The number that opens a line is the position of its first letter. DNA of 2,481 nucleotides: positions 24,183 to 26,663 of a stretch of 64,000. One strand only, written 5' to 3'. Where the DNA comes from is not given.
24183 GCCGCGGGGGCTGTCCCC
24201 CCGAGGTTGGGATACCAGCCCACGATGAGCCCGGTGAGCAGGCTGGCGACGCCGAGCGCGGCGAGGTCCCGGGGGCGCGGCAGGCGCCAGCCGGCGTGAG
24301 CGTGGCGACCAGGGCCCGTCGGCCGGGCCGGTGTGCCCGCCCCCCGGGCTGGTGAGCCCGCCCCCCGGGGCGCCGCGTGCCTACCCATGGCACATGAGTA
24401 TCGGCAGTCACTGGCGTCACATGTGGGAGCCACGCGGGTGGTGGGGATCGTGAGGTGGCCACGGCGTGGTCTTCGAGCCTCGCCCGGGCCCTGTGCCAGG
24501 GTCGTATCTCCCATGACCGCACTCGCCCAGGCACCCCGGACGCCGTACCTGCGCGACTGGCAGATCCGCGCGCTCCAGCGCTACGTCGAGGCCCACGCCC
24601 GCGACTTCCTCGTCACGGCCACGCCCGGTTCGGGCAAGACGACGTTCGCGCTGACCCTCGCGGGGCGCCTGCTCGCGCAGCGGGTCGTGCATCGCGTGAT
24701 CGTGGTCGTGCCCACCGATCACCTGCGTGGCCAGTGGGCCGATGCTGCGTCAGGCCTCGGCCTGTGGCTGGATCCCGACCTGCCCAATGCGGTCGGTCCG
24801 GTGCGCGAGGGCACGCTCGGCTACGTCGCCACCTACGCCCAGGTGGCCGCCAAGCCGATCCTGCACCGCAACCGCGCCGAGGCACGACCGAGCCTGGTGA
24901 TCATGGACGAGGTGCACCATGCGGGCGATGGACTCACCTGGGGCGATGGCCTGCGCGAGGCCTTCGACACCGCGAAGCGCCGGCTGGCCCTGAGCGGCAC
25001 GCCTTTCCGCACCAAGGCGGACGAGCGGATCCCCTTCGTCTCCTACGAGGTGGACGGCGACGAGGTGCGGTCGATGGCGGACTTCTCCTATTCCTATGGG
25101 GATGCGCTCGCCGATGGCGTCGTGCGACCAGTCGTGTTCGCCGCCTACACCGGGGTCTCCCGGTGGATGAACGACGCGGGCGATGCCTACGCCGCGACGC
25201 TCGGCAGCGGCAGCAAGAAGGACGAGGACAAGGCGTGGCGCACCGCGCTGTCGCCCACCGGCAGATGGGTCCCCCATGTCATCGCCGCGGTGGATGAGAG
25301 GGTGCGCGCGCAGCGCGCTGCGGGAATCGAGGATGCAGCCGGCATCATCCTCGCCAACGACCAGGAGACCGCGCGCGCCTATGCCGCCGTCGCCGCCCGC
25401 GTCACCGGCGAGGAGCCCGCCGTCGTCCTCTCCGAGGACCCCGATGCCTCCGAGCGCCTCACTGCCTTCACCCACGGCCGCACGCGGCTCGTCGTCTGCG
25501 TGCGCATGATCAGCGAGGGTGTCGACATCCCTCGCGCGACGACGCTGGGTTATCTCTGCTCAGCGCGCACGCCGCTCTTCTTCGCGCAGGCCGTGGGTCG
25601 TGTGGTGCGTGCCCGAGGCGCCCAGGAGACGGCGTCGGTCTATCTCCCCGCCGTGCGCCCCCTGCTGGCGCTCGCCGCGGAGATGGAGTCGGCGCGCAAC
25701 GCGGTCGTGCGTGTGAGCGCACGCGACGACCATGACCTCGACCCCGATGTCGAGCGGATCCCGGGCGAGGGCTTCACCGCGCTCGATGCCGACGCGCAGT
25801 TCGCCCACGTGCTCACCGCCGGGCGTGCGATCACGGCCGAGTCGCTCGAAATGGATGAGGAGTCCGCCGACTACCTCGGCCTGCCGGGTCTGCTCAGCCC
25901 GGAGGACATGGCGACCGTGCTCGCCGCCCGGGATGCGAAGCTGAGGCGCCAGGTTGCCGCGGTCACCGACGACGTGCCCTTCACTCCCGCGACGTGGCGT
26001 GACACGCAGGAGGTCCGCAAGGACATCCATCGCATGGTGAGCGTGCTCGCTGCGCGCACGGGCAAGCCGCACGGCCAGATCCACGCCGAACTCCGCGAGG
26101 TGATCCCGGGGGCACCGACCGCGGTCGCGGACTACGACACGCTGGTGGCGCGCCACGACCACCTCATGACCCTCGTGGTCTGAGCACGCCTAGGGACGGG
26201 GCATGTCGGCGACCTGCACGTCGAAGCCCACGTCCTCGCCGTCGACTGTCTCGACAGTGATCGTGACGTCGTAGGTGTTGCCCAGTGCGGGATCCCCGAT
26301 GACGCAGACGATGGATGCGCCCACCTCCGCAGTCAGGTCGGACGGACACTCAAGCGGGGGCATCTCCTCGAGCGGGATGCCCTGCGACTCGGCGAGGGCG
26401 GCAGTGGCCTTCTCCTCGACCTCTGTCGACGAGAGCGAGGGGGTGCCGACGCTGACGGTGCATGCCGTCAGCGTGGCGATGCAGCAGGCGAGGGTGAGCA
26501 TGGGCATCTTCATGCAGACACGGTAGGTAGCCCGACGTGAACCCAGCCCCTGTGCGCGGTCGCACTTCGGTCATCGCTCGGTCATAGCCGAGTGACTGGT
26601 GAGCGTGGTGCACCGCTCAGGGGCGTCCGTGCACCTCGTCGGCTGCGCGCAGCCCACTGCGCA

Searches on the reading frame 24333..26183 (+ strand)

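Call 36: search_protein_families(library=pfam, proteins=[window:24333-26183:+], max_evalue=0.01)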
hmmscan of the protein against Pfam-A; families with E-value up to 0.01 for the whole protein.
window:24333-26183:+ (616 aa): 7 families
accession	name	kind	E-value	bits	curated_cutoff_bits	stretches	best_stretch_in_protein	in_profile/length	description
PF04851.21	ResIII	-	7.8e-15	55.6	22.5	1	73-226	4-164/164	Type III restriction enzyme, res subunit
PF00270.35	DEAD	-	6.1e-09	36.3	26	1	77-227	4-163/167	DEAD/DEAH box helicase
PF18766.7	SWI2_SNF2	-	1.8e-06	28.2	26.7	1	81-282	10-203/221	SWI2/SNF2 ATPase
PF00271.37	Helicase_C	-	2.3e-06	28.3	23.5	1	373-427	55-109/110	Helicase conserved C-terminal domain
PF13191.12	AAA_16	-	1.7e-05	25.8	32.6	1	71-199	2-146/167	AAA ATPase domain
PF13401.12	AAA_22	-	0.00043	21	27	1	92-224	8-124/130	AAA domain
PF13245.12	AAA_19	-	0.0016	19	25.1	1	87-130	9-52/134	AAA domain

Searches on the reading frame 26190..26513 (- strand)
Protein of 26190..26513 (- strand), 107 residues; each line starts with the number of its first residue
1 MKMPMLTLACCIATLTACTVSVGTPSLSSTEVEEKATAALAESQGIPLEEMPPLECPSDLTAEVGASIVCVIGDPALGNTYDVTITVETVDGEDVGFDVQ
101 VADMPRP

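Call 36: search_protein_families(library=pfam, proteins=[window:26190-26513:-], max_evalue=0.01)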
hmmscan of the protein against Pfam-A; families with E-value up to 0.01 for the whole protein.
window:26190-26513:- (107 aa): 1 family
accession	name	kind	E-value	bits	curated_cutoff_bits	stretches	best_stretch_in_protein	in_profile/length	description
PF14230.11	DUF4333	-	2.4e-11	44.2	27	1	14-92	2-78/78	Domain of unknown function (DUF4333)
